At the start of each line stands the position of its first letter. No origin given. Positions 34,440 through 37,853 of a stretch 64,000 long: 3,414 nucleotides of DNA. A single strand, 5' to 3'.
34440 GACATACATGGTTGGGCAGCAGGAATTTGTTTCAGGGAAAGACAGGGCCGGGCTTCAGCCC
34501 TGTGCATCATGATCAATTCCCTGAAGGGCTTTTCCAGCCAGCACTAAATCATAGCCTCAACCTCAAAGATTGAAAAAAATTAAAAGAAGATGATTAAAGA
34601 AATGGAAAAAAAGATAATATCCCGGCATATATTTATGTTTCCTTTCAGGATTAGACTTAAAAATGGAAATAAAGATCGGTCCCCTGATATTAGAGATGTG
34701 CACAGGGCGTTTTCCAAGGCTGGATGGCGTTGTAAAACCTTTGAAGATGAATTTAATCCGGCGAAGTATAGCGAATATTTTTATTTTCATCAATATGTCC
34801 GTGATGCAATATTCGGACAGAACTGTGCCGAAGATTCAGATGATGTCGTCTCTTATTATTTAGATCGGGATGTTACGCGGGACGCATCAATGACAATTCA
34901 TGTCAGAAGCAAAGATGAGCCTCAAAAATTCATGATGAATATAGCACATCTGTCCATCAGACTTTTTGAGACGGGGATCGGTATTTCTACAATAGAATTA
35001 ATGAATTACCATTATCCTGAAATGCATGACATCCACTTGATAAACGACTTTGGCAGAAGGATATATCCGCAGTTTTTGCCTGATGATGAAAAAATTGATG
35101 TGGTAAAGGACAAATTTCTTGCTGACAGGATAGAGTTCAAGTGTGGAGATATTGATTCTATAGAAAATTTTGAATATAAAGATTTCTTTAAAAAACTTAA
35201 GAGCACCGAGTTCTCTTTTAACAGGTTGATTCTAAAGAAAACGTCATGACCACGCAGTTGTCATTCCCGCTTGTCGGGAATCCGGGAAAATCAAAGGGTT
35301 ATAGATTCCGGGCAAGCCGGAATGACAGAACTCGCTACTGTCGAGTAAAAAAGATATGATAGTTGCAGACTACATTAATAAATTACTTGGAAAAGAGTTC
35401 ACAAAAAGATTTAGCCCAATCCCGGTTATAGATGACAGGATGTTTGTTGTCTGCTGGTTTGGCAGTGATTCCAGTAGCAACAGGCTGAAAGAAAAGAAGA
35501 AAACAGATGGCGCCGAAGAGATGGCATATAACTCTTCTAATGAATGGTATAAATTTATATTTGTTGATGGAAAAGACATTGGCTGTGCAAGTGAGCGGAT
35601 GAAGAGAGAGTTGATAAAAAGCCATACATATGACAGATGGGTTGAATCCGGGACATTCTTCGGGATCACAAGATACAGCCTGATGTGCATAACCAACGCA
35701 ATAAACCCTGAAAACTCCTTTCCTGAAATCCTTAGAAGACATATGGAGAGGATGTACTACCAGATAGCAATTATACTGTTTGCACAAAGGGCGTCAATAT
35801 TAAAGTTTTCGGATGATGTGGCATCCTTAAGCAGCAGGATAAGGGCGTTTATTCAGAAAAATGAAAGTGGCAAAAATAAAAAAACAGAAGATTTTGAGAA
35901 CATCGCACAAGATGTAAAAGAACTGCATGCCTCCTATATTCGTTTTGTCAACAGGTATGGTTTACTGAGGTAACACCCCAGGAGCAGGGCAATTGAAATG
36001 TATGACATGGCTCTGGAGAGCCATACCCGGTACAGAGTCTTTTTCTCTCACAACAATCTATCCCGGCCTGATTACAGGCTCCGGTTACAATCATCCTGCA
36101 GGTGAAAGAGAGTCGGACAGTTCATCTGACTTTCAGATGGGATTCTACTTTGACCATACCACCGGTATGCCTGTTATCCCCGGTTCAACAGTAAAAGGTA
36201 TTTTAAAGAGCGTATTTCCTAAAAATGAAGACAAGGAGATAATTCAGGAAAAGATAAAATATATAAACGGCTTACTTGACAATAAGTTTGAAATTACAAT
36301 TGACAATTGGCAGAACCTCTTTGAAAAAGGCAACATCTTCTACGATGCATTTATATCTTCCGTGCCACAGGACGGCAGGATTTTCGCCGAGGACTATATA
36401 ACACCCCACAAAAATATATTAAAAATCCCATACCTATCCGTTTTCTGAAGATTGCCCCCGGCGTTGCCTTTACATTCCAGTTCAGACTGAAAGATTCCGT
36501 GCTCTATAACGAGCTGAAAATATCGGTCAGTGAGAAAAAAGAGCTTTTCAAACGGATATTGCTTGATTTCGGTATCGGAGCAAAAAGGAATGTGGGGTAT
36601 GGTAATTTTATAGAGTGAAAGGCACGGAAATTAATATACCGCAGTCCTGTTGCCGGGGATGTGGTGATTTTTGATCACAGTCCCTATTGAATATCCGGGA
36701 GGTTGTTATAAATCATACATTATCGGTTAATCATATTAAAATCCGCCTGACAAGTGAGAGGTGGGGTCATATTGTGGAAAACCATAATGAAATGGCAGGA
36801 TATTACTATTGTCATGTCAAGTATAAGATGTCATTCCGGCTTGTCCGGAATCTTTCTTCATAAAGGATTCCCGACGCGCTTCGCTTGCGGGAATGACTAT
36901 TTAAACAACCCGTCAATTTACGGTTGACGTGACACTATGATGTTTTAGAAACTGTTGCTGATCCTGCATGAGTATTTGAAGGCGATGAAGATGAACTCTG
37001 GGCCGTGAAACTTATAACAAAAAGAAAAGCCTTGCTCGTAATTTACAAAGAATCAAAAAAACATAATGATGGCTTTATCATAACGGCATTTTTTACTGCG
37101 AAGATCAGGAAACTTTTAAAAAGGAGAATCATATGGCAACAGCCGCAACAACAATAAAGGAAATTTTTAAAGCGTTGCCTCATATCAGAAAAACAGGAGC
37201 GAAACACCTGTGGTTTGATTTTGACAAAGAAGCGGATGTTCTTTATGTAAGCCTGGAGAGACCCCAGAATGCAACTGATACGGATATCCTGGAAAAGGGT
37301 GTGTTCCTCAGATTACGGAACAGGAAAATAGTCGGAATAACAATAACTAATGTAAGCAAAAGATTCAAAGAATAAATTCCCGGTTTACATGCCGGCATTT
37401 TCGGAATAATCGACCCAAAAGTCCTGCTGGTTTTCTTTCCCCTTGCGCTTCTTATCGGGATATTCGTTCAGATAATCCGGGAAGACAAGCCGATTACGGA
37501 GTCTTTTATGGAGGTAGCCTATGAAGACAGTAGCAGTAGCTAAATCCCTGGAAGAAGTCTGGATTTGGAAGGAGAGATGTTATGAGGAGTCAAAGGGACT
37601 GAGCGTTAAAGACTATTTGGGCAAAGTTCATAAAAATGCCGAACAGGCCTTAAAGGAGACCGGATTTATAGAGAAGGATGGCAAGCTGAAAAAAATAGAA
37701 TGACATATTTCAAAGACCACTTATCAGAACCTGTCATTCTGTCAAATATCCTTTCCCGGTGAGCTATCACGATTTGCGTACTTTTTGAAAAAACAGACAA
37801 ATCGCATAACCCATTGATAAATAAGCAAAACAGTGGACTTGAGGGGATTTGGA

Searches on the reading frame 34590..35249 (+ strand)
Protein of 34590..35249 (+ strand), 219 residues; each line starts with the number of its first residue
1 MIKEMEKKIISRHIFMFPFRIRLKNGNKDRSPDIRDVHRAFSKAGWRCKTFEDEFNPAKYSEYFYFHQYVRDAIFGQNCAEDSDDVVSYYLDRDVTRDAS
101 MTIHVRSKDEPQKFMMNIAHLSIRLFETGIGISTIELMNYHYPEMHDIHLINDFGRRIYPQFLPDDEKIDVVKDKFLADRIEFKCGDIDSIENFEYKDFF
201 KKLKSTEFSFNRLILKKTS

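Call 4: search_protein_families(library=pfam, proteins=[window:34590-35249:+], max_evalue=1)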
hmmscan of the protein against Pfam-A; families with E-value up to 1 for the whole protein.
window:34590-35249:+ (219 aa): 0 families

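Call 5: search_protein_families(library=ncbifam, proteins=[window:34590-35249:+], max_evalue=1)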
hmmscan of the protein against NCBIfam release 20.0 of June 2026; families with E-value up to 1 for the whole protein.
window:34590-35249:+ (219 aa): 0 families

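Call 54: search_protein_families(library=ncbifam, proteins=[L011:12068-13090:+, L011:13107-14687:+, L011:14684-15343:+, L011:15334-16857:+, L011:16850-18247:+, L011:18250-18825:+, L011:18838-20976:+, L012:2557-3801:+, L012:3788-5443:+, L012:782-2560:+], max_evalue=0.001)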
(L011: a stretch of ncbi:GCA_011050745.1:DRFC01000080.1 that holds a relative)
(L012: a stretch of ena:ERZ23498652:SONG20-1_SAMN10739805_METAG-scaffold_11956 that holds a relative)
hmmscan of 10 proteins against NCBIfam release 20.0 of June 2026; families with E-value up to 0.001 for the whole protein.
L011:12068-13090:+ (340 aa): 0 families

L011:13107-14687:+ (526 aa): 2 families
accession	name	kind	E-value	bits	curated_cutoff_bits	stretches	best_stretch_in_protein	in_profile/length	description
TIGR02577.1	cas_TM1794_Cmr2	equivalog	4.4e-07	29.1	79.4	0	7-43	3-39/510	type III-B CRISPR-associated protein Cas10/Cmr2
TIGR02578.2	cas_TM1811_Csm1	equivalog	0.00013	20.8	170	1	194-384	480-636/753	type III-A CRISPR-associated protein Cas10/Csm1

L011:14684-15343:+ (219 aa): 3 families
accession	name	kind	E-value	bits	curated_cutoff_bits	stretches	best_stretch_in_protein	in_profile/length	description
TIGR01898.1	cas_TM1791_cmr6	equivalog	2.9e-06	27.6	51.1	1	7-59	2-53/195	type III-B CRISPR module RAMP protein Cmr6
TIGR02580.1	cas_RAMP_Cmr4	equivalog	1.5e-05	25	87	1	11-76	8-69/283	type III-B CRISPR module RAMP protein Cmr4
TIGR02581.1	cas_cyan_RAMP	equivalog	0.0003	20.5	108.05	1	7-199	9-211/216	type III CRISPR-associated RAMP protein Csx7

L011:15334-16857:+ (507 aa): 1 family
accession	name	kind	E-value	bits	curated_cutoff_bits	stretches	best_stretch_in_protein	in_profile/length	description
TIGR02674.1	cas_cyan_RAMP_2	equivalog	4.1e-24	85.5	177.3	2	1-214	1-242/402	type III-D CRISPR-associated RAMP protein Csx10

L011:16850-18247:+ (465 aa): 8 families
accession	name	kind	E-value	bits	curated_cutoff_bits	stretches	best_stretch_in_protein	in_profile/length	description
TIGR02581.1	cas_cyan_RAMP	equivalog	4.4e-32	111.5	108.05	3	112-198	130-214/216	type III CRISPR-associated RAMP protein Csx7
NF049957.1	Cas_III-I_gRAMP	exception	2e-19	69.1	800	2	281-445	563-727/1076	type III-I CRISPR-associated gRAMP effector Cas7-11i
TIGR02580.1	cas_RAMP_Cmr4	equivalog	1.6e-09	38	87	0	23-97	5-81/283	type III-B CRISPR module RAMP protein Cmr4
NF041225.1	Cas_III-E_gRAMP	equivalog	2.1e-09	35.4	700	1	19-229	409-610/1636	type III-E CRISPR-associated gRAMP effector Cas7-11e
TIGR02582.1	cas7_TM1809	equivalog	7.7e-08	32.6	90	0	15-193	2-202/203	type III-A CRISPR-associated RAMP protein Csm3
TIGR03115.2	cas7_csf2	equivalog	0.00012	21.4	130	1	380-462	250-331/346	type IV CRISPR-associated protein Csf2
TIGR03986.1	TIGR03986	equivalog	0.00037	20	161.35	0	310-342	340-372/568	TIGR03986 family type III CRISPR-associated RAMP protein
TIGR01898.1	cas_TM1791_cmr6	equivalog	0.00052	20.2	51.1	0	26-72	6-53/195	type III-B CRISPR module RAMP protein Cmr6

L011:18250-18825:+ (191 aa): 1 family
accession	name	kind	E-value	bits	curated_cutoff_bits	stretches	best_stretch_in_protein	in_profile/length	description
TIGR03984.2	TIGR03984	equivalog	1.8e-30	105.9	35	1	29-184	5-169/170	type III-D CRISPR-associated protein Csx19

L011:18838-20976:+ (713 aa): 5 families
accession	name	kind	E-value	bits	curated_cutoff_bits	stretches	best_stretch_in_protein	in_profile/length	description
TIGR03986.1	TIGR03986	equivalog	1.4e-120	404.4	161.35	3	447-678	339-567/568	TIGR03986 family type III CRISPR-associated RAMP protein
NF041225.1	Cas_III-E_gRAMP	equivalog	7.3e-36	123.1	700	2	523-699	1444-1617/1636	type III-E CRISPR-associated gRAMP effector Cas7-11e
NF049957.1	Cas_III-I_gRAMP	exception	6.7e-12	44.1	800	1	557-632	967-1046/1076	type III-I CRISPR-associated gRAMP effector Cas7-11i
TIGR02581.1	cas_cyan_RAMP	equivalog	3.5e-06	26.8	108.05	0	558-611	155-209/216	type III CRISPR-associated RAMP protein Csx7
TIGR01899.1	cas_TM1807_csm5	equivalog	4.6e-05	23.1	38.3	1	129-250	67-180/364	type III-A CRISPR-associated RAMP protein Csm5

L012:2557-3801:+ (414 aa): 0 families

L012:3788-5443:+ (551 aa): 2 families
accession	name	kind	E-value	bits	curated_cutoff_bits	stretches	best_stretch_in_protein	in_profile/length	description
TIGR02577.1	cas_TM1794_Cmr2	equivalog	6.8e-36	124.2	79.4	2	193-416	269-509/510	type III-B CRISPR-associated protein Cas10/Cmr2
TIGR02578.2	cas_TM1811_Csm1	equivalog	5.2e-09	35.3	170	1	240-426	465-644/753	type III-A CRISPR-associated protein Cas10/Csm1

L012:782-2560:+ (592 aa): 0 families

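Call 65: search_protein_families(library=padloc, proteins=[L012:782-2560:+, L012:2557-3801:+, L012:3788-5443:+], max_evalue=0.001)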
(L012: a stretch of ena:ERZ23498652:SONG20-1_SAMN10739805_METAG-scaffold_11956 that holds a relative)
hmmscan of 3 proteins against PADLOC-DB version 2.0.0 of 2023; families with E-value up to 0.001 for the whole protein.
L012:782-2560:+ (592 aa): 3 families
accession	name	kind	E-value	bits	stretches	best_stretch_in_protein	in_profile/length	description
PDLC01174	CorA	-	6.8e-124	412.2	1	5-522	1-436/446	CorA-like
PDLC01043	CorA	-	5.3e-111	369.5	1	5-499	1-414/457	CorA-like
PDLC01178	CorA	-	4.2e-07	26.9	1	319-482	292-438/483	CorA-like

L012:2557-3801:+ (414 aa): 1 family
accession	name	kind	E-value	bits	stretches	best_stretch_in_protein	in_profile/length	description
PDLC01492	Cmr1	-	3.2e-75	251.7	1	2-347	3-287/288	"CAS-III-B,CAS-III-C; effector_G7"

L012:3788-5443:+ (551 aa): 17 families
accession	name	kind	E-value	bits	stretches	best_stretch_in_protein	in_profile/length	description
PDLC01292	Cas10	-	1.7e-60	203.6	1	7-424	2-386/387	CAS-III; effector_LS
PDLC01422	Cas10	-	3.8e-52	176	1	7-496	4-470/519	CAS-III; effector_LS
PDLC02055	Cas10b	-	2.5e-46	156.5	2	284-440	212-365/487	-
PDLC00917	Cas10b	-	1.8e-36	124.2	2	193-416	269-509/510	"CRISPR-associated protein Cas10/Cmr2, subtype III-B"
PDLC02056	Cas10b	-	2.8e-35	120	1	7-425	3-417/600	-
PDLC02054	Cas10b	-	1.3e-33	114.7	1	10-445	9-429/537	-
PDLC01444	Cas10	-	2.9e-29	100.4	1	8-461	125-541/605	CAS-III; effector_LS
PDLC01529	Cas10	-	5.3e-14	50.4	1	252-423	156-330/370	CAS-III; effector_LS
PDLC02051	Cas10b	-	1.1e-12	45.9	1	236-424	199-372/479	-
PDLC00920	Cas10b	-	3.3e-12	44.9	1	6-62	2-60/116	Cas10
PDLC02052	Cas10b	-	2.1e-10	37.6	0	9-49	155-195/875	-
PDLC01651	Cas10b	-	4.3e-10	37.9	1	8-49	2-43/113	CAS-III-B; effector_LS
PDLC02058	Cas10d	-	9.3e-10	35.9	1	281-423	166-302/441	-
PDLC00919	Cas10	-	9.7e-10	36.1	1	289-423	216-372/414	Cas10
PDLC01293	Cas10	-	2.8e-07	27.9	1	251-417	431-577/577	CAS-III; effector_LS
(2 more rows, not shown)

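Call 70: find_encoding_contigs(protein=window:34590-35249:+, flank=4000, max_places=8)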
Protein window:34590-35249:+ (219 aa): 6 contigs read that carry it; 3 places shown.
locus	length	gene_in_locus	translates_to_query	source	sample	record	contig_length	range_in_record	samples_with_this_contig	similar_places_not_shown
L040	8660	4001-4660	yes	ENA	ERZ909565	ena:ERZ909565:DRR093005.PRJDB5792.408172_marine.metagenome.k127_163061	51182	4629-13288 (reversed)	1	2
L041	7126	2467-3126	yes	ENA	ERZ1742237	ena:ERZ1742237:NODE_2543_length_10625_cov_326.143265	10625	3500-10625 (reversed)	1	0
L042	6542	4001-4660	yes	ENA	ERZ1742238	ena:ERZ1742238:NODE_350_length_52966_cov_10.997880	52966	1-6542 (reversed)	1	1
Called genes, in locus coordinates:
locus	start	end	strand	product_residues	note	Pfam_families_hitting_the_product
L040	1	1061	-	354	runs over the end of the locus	PF04015:DUF362, PF12838:Fer4_7 (faint), PF00037:Fer4 (faint), PF12837:Fer4_6 (faint)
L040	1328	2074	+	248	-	-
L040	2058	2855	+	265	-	PF04536:TPM_phosphatase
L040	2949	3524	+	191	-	PF04011:LemA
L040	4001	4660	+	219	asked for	-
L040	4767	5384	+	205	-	-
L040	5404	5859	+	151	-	PF03787:RAMPs (weak)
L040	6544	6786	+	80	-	PF10049:DUF2283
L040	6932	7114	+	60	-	-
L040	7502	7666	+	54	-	-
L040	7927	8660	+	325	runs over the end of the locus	PF27225:AF_1859_N, PF10040:CRISPR_Cas6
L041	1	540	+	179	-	?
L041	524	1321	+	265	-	PF04536:TPM_phosphatase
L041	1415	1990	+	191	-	PF04011:LemA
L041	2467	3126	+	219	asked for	-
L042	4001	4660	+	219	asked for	-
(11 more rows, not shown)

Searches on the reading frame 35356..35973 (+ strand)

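Call 4: search_protein_families(library=pfam, proteins=[window:35356-35973:+], max_evalue=1)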
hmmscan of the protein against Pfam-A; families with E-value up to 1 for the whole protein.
window:35356-35973:+ (205 aa): 0 families

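Call 5: search_protein_families(library=ncbifam, proteins=[window:35356-35973:+], max_evalue=1)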
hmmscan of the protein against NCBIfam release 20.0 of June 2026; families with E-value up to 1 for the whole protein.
window:35356-35973:+ (205 aa): 0 families

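Call 54: search_protein_families(library=ncbifam, proteins=[L011:12068-13090:+, L011:13107-14687:+, L011:14684-15343:+, L011:15334-16857:+, L011:16850-18247:+, L011:18250-18825:+, L011:18838-20976:+, L012:2557-3801:+, L012:3788-5443:+, L012:782-2560:+], max_evalue=0.001)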
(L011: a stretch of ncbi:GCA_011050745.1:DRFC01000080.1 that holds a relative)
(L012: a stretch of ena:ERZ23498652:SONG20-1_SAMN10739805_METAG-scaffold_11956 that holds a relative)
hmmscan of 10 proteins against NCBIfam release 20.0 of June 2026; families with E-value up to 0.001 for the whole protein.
L011:12068-13090:+ (340 aa): 0 families

L011:13107-14687:+ (526 aa): 2 families
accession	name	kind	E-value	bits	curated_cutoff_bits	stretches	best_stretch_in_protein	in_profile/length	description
TIGR02577.1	cas_TM1794_Cmr2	equivalog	4.4e-07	29.1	79.4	0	7-43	3-39/510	type III-B CRISPR-associated protein Cas10/Cmr2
TIGR02578.2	cas_TM1811_Csm1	equivalog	0.00013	20.8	170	1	194-384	480-636/753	type III-A CRISPR-associated protein Cas10/Csm1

L011:14684-15343:+ (219 aa): 3 families
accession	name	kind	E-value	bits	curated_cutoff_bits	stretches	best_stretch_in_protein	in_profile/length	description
TIGR01898.1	cas_TM1791_cmr6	equivalog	2.9e-06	27.6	51.1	1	7-59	2-53/195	type III-B CRISPR module RAMP protein Cmr6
TIGR02580.1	cas_RAMP_Cmr4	equivalog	1.5e-05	25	87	1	11-76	8-69/283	type III-B CRISPR module RAMP protein Cmr4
TIGR02581.1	cas_cyan_RAMP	equivalog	0.0003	20.5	108.05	1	7-199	9-211/216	type III CRISPR-associated RAMP protein Csx7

L011:15334-16857:+ (507 aa): 1 family
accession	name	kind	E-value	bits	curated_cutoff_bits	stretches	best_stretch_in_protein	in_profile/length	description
TIGR02674.1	cas_cyan_RAMP_2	equivalog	4.1e-24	85.5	177.3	2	1-214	1-242/402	type III-D CRISPR-associated RAMP protein Csx10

L011:16850-18247:+ (465 aa): 8 families
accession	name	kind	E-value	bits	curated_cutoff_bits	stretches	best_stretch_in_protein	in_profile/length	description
TIGR02581.1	cas_cyan_RAMP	equivalog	4.4e-32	111.5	108.05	3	112-198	130-214/216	type III CRISPR-associated RAMP protein Csx7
NF049957.1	Cas_III-I_gRAMP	exception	2e-19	69.1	800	2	281-445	563-727/1076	type III-I CRISPR-associated gRAMP effector Cas7-11i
TIGR02580.1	cas_RAMP_Cmr4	equivalog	1.6e-09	38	87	0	23-97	5-81/283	type III-B CRISPR module RAMP protein Cmr4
NF041225.1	Cas_III-E_gRAMP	equivalog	2.1e-09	35.4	700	1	19-229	409-610/1636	type III-E CRISPR-associated gRAMP effector Cas7-11e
TIGR02582.1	cas7_TM1809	equivalog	7.7e-08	32.6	90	0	15-193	2-202/203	type III-A CRISPR-associated RAMP protein Csm3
TIGR03115.2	cas7_csf2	equivalog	0.00012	21.4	130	1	380-462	250-331/346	type IV CRISPR-associated protein Csf2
TIGR03986.1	TIGR03986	equivalog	0.00037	20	161.35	0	310-342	340-372/568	TIGR03986 family type III CRISPR-associated RAMP protein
TIGR01898.1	cas_TM1791_cmr6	equivalog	0.00052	20.2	51.1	0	26-72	6-53/195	type III-B CRISPR module RAMP protein Cmr6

L011:18250-18825:+ (191 aa): 1 family
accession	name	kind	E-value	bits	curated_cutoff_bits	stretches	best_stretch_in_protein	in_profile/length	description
TIGR03984.2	TIGR03984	equivalog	1.8e-30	105.9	35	1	29-184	5-169/170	type III-D CRISPR-associated protein Csx19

L011:18838-20976:+ (713 aa): 5 families
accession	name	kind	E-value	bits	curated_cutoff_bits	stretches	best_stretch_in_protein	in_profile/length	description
TIGR03986.1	TIGR03986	equivalog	1.4e-120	404.4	161.35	3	447-678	339-567/568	TIGR03986 family type III CRISPR-associated RAMP protein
NF041225.1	Cas_III-E_gRAMP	equivalog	7.3e-36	123.1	700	2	523-699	1444-1617/1636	type III-E CRISPR-associated gRAMP effector Cas7-11e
NF049957.1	Cas_III-I_gRAMP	exception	6.7e-12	44.1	800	1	557-632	967-1046/1076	type III-I CRISPR-associated gRAMP effector Cas7-11i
TIGR02581.1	cas_cyan_RAMP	equivalog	3.5e-06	26.8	108.05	0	558-611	155-209/216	type III CRISPR-associated RAMP protein Csx7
TIGR01899.1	cas_TM1807_csm5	equivalog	4.6e-05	23.1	38.3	1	129-250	67-180/364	type III-A CRISPR-associated RAMP protein Csm5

L012:2557-3801:+ (414 aa): 0 families

L012:3788-5443:+ (551 aa): 2 families
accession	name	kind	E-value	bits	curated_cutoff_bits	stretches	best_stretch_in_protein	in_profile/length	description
TIGR02577.1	cas_TM1794_Cmr2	equivalog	6.8e-36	124.2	79.4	2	193-416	269-509/510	type III-B CRISPR-associated protein Cas10/Cmr2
TIGR02578.2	cas_TM1811_Csm1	equivalog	5.2e-09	35.3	170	1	240-426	465-644/753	type III-A CRISPR-associated protein Cas10/Csm1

L012:782-2560:+ (592 aa): 0 families

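Call 65: search_protein_families(library=padloc, proteins=[L012:782-2560:+, L012:2557-3801:+, L012:3788-5443:+], max_evalue=0.001)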
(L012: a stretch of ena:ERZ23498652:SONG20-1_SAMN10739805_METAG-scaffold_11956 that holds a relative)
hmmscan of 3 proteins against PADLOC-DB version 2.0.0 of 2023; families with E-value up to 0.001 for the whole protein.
L012:782-2560:+ (592 aa): 3 families
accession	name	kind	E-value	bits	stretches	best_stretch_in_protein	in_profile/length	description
PDLC01174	CorA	-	6.8e-124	412.2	1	5-522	1-436/446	CorA-like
PDLC01043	CorA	-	5.3e-111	369.5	1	5-499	1-414/457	CorA-like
PDLC01178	CorA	-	4.2e-07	26.9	1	319-482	292-438/483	CorA-like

L012:2557-3801:+ (414 aa): 1 family
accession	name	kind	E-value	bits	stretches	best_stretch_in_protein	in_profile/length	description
PDLC01492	Cmr1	-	3.2e-75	251.7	1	2-347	3-287/288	"CAS-III-B,CAS-III-C; effector_G7"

L012:3788-5443:+ (551 aa): 17 families
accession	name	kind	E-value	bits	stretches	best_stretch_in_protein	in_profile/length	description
PDLC01292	Cas10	-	1.7e-60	203.6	1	7-424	2-386/387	CAS-III; effector_LS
PDLC01422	Cas10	-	3.8e-52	176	1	7-496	4-470/519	CAS-III; effector_LS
PDLC02055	Cas10b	-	2.5e-46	156.5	2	284-440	212-365/487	-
PDLC00917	Cas10b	-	1.8e-36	124.2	2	193-416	269-509/510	"CRISPR-associated protein Cas10/Cmr2, subtype III-B"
PDLC02056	Cas10b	-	2.8e-35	120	1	7-425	3-417/600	-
PDLC02054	Cas10b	-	1.3e-33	114.7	1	10-445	9-429/537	-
PDLC01444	Cas10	-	2.9e-29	100.4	1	8-461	125-541/605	CAS-III; effector_LS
PDLC01529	Cas10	-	5.3e-14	50.4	1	252-423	156-330/370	CAS-III; effector_LS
PDLC02051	Cas10b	-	1.1e-12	45.9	1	236-424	199-372/479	-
PDLC00920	Cas10b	-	3.3e-12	44.9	1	6-62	2-60/116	Cas10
PDLC02052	Cas10b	-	2.1e-10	37.6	0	9-49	155-195/875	-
PDLC01651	Cas10b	-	4.3e-10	37.9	1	8-49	2-43/113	CAS-III-B; effector_LS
PDLC02058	Cas10d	-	9.3e-10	35.9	1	281-423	166-302/441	-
PDLC00919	Cas10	-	9.7e-10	36.1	1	289-423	216-372/414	Cas10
PDLC01293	Cas10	-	2.8e-07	27.9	1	251-417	431-577/577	CAS-III; effector_LS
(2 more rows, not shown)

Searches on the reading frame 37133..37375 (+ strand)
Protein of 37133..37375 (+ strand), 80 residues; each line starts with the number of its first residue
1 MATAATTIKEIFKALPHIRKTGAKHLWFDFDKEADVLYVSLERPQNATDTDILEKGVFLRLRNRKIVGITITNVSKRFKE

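Call 4: search_protein_families(library=pfam, proteins=[window:37133-37375:+], max_evalue=1)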
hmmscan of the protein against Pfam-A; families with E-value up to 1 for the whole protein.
window:37133-37375:+ (80 aa): 2 families
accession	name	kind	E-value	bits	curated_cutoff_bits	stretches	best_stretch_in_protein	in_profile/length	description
PF10049.14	DUF2283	-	1.5e-08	35.1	23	1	27-75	1-49/49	Protein of unknown function (DUF2283)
PF14721.12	AIF_C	-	0.0033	18.3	25.9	1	42-78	85-121/130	Apoptosis-inducing factor, mitochondrion-associated, C-term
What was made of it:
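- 36687..37375 (+): Small-gene pair between cmr6 and cas6: a small ORF of unknown family (possibly a toxin, judged only by its position before DUF2283), broken by a palindromic repeat element (36829-36897) and an in-frame TGA (36969), followed by an intact DUF2283 gene (37133..37375). Pfam DUF2283 35 bits (call 4).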

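Call 5: search_protein_families(library=ncbifam, proteins=[window:37133-37375:+], max_evalue=1)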
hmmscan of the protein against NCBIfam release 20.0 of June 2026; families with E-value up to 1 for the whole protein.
window:37133-37375:+ (80 aa): 0 families

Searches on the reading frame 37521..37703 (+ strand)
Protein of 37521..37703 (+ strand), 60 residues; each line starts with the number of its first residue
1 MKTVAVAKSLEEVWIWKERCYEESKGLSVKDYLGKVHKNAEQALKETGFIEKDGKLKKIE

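Call 4: search_protein_families(library=pfam, proteins=[window:37521-37703:+], max_evalue=1)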
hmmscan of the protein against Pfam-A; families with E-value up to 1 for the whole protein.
window:37521-37703:+ (60 aa): 0 families

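Call 5: search_protein_families(library=ncbifam, proteins=[window:37521-37703:+], max_evalue=1)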
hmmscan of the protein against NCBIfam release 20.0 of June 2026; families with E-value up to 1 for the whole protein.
window:37521-37703:+ (60 aa): 1 family
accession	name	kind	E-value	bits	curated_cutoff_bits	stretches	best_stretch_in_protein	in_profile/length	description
NF049907.1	IncMemIncM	equivalog_domain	0.096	11.4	1000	1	9-45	465-501/562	inclusion membrane protein IncM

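Call 66: search_protein_families(library=pfam, proteins=[window:37521-37703:+], max_evalue=0.1)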
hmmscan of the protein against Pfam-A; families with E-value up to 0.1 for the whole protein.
window:37521-37703:+ (60 aa): 0 families
